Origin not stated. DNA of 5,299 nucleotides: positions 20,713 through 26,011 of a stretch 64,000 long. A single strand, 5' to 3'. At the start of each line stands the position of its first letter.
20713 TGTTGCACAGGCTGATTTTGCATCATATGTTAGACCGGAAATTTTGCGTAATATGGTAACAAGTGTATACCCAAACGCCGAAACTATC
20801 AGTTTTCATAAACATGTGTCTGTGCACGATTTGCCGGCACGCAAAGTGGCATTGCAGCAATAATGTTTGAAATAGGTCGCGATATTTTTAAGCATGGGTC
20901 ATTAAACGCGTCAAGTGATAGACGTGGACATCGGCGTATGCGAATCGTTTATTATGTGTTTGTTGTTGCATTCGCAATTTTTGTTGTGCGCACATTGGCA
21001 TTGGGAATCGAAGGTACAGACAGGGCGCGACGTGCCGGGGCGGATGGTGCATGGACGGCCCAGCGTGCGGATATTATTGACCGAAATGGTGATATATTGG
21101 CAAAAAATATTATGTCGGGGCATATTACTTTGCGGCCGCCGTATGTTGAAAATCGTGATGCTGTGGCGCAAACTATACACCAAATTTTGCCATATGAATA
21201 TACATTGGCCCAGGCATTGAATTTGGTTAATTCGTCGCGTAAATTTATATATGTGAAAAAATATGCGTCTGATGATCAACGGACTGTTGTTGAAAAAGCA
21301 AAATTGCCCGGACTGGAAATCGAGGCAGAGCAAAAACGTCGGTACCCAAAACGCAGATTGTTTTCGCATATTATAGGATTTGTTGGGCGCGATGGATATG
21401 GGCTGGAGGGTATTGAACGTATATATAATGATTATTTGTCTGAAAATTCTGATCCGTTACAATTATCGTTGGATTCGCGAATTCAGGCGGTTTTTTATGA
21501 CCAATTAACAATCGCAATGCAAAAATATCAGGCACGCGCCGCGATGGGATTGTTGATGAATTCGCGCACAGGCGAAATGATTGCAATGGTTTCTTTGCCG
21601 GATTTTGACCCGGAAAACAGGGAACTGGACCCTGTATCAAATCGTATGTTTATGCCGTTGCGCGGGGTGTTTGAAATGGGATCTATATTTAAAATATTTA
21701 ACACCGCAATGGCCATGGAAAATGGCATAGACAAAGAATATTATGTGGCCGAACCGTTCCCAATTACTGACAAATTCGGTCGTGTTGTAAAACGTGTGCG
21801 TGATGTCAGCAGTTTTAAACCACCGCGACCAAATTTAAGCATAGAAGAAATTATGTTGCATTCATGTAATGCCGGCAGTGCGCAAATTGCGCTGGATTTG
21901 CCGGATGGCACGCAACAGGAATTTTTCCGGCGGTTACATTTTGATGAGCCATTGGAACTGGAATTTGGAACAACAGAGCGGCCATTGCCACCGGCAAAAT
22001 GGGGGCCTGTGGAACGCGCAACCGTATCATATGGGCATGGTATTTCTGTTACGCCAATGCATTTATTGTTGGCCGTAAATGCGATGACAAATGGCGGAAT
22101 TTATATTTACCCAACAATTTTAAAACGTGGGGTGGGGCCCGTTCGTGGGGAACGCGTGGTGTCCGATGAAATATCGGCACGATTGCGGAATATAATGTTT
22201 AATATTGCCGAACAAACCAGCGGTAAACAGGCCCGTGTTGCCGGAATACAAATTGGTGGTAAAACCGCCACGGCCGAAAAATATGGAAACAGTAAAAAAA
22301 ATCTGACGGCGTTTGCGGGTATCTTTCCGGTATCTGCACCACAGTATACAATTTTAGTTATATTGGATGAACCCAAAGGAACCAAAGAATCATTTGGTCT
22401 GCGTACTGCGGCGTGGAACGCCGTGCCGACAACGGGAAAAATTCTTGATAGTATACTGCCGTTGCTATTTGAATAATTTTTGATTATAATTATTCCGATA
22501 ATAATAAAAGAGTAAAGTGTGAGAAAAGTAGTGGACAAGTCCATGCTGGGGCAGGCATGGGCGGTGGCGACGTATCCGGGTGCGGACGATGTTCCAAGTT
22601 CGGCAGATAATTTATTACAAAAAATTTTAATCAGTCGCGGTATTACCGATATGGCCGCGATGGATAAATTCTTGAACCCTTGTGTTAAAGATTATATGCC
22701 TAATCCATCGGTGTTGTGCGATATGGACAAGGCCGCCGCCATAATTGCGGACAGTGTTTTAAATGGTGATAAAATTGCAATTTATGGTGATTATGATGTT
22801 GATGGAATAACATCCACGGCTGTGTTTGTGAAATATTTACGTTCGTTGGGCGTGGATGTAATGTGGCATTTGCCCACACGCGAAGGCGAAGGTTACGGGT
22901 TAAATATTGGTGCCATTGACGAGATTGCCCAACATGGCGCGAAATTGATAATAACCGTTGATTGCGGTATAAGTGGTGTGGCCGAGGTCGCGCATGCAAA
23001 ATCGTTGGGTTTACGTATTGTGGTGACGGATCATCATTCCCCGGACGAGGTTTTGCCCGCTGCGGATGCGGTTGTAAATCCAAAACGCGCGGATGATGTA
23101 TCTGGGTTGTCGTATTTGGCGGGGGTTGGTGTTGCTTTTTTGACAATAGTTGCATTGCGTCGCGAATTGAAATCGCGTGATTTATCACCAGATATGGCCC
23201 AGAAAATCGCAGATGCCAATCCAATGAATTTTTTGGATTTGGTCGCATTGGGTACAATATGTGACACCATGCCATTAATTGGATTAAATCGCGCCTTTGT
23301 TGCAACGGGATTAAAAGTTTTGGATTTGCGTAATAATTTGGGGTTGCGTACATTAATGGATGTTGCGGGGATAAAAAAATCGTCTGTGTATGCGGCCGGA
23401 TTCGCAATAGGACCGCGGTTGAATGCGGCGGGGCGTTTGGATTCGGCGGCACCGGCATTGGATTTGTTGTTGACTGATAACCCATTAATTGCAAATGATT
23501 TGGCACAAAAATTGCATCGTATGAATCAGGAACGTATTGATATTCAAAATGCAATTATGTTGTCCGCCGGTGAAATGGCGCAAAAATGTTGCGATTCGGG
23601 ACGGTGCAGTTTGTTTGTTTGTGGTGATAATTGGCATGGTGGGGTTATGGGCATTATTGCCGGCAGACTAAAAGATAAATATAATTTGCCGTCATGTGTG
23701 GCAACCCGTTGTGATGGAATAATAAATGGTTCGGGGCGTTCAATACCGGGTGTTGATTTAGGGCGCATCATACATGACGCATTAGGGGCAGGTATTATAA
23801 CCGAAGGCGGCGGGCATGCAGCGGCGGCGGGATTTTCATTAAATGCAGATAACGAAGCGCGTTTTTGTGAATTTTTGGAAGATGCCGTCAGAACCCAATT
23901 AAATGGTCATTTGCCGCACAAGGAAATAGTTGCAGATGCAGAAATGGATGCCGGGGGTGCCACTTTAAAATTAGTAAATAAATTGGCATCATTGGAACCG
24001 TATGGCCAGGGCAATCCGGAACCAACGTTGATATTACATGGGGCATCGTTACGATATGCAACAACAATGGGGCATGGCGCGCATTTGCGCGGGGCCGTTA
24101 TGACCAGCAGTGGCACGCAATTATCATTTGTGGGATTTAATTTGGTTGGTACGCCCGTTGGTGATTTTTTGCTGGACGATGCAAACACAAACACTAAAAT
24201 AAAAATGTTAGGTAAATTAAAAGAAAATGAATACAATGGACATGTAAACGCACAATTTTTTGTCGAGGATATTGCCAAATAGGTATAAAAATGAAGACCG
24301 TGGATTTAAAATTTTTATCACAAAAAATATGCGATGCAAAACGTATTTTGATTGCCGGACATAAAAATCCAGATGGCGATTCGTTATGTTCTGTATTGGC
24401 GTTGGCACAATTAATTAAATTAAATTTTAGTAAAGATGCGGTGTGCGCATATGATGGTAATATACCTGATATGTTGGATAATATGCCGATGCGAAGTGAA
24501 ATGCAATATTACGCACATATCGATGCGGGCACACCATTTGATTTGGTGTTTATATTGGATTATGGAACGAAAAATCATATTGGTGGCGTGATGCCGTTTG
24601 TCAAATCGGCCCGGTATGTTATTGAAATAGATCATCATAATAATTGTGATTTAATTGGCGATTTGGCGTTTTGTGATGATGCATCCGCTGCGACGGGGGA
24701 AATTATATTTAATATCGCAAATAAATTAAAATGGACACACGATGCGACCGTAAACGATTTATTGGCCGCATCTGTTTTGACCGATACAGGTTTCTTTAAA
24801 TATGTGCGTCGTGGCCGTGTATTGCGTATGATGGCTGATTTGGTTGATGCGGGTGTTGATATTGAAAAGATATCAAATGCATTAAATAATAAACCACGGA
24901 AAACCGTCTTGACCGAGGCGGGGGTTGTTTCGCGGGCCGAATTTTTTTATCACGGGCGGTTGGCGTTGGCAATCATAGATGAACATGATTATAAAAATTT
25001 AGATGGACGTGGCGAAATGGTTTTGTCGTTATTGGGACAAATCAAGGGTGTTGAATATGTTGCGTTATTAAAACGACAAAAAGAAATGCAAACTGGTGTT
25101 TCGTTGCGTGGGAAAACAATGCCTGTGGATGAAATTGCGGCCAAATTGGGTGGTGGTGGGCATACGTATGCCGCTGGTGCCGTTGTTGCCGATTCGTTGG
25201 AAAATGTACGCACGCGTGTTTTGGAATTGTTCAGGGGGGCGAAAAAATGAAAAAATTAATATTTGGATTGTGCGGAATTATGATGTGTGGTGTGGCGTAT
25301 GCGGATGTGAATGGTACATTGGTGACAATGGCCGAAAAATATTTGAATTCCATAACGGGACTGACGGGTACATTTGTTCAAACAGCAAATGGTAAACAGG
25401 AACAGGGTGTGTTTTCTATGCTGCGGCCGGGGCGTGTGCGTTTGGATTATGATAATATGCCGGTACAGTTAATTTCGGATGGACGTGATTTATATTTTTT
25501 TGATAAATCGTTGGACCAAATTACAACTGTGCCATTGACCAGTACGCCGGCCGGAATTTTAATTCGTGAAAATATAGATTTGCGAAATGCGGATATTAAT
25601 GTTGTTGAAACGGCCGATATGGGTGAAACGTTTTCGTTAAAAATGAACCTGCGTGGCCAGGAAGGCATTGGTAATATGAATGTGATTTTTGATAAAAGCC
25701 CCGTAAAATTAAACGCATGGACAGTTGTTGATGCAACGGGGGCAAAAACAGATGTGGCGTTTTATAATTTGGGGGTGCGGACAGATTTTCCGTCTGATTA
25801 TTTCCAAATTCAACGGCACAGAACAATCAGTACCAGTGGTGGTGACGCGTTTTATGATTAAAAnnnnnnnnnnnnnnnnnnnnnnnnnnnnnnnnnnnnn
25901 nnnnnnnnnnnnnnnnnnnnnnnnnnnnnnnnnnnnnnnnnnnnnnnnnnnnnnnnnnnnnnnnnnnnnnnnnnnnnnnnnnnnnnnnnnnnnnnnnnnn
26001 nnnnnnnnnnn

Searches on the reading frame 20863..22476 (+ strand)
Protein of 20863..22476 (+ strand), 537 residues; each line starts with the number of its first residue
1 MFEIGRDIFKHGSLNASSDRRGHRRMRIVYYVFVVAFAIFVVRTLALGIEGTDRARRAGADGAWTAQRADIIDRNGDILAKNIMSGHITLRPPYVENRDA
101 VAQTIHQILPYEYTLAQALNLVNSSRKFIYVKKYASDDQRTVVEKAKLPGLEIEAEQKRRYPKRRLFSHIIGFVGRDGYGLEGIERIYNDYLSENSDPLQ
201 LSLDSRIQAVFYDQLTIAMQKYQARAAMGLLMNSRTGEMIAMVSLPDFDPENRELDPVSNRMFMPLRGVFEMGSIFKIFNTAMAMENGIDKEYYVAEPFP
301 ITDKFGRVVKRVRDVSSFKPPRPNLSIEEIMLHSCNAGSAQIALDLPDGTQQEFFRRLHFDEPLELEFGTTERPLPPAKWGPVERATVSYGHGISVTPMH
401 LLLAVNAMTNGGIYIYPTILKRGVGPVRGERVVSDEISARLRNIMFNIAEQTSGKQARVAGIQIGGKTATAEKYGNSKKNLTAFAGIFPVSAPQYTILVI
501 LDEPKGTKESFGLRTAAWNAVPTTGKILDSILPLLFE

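Call 64: search_protein_families(library=pfam, proteins=[window:20863-22476:+], max_evalue=0.0001)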
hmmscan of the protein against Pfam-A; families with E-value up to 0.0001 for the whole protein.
window:20863-22476:+ (537 aa): 3 families
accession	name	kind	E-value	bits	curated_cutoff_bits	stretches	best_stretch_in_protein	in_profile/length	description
PF00905.27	Transpeptidase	-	1.1e-46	159.9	22.1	1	230-513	4-289/299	Penicillin binding protein transpeptidase domain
PF03717.20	PBP_dimer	-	2.5e-15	57.8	24.4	1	65-177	3-126/180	Penicillin-binding Protein dimerisation domain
PF21922.1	PBP_dimer_2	-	8.5e-06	26.4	27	1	157-200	23-65/83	Penicillin binding protein A dimerisation domain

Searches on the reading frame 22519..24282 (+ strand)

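Call 64: search_protein_families(library=pfam, proteins=[window:22519-24282:+], max_evalue=0.0001)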
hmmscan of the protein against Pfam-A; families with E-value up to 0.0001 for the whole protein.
window:22519-24282:+ (587 aa): 3 families
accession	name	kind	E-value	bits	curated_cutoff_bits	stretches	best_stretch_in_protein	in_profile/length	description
PF01368.27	DHH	-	1.4e-25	90.4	28.1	1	85-228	1-119/125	DHH family, N-terminal domain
PF17768.7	RecJ_OB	-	3.3e-19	69.4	27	1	473-584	2-107/107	RecJ OB domain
PF02272.25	DHHA1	-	8.5e-14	52.3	25.9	1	368-458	9-101/102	DHHA1 domain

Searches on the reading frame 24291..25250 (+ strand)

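Call 64: search_protein_families(library=pfam, proteins=[window:24291-25250:+], max_evalue=0.0001)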
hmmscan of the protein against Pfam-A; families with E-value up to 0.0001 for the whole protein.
window:24291-25250:+ (319 aa): 2 families
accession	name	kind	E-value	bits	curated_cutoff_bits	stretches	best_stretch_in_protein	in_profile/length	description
PF01368.27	DHH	-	2.7e-15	57.2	28.1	1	18-156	1-119/125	DHH family, N-terminal domain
PF02272.25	DHHA1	-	5.3e-07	30.5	25.9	1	244-312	21-94/102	DHHA1 domain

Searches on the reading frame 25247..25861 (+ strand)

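Call 64: search_protein_families(library=pfam, proteins=[window:25247-25861:+], max_evalue=0.0001)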
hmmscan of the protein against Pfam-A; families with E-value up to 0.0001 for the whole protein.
window:25247-25861:+ (204 aa): 1 family
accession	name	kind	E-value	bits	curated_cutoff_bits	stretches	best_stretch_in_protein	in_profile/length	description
PF03548.22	LolA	-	9.4e-24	84.4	23.6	1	35-188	2-164/165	Outer membrane lipoprotein carrier protein LolA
